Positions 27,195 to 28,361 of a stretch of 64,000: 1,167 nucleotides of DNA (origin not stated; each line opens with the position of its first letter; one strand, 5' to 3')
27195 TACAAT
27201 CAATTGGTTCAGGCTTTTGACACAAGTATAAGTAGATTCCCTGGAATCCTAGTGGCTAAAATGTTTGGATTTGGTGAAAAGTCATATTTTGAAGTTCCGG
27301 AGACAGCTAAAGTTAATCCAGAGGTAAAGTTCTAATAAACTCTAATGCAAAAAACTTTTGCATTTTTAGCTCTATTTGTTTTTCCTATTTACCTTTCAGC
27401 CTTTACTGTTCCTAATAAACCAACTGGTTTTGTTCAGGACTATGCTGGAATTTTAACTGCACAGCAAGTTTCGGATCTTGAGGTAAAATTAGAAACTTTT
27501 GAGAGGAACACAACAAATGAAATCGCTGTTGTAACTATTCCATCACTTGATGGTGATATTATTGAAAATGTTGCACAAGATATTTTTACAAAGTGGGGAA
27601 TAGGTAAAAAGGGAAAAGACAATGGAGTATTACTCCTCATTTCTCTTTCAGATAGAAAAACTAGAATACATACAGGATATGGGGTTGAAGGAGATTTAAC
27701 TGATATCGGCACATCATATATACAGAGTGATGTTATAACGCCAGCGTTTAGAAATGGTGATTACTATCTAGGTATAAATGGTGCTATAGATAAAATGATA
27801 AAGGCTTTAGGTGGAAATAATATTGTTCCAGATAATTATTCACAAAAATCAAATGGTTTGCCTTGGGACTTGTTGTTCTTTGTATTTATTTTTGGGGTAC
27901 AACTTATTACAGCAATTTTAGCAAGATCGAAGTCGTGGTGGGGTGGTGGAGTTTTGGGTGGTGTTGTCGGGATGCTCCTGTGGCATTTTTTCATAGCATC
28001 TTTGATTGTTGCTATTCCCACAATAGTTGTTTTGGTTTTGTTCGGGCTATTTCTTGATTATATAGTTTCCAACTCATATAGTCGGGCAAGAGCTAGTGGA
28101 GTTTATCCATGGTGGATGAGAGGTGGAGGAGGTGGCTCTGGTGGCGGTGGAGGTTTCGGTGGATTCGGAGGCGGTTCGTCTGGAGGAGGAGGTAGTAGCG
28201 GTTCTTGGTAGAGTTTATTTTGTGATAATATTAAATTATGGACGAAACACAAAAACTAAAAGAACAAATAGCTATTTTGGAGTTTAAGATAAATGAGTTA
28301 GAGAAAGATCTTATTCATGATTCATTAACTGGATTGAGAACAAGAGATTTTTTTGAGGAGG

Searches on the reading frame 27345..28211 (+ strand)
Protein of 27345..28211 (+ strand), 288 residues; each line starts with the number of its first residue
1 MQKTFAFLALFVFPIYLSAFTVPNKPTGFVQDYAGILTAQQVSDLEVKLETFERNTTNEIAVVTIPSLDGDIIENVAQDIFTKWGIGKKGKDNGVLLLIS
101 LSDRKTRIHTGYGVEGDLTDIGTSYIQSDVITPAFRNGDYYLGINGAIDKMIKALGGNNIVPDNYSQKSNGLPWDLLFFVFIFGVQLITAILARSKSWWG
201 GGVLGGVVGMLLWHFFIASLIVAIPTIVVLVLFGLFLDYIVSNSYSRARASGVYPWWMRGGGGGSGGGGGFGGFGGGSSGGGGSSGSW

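Call 73: search_protein_families(library=pfam, proteins=[window:27345-28211:+], max_evalue=0.00001)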
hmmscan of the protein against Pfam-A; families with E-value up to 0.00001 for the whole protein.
window:27345-28211:+ (288 aa): 1 family
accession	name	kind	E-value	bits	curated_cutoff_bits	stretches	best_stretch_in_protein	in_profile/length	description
PF04536.20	TPM_phosphatase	-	5.6e-42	143.1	22.1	1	30-153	1-124/125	TPM domain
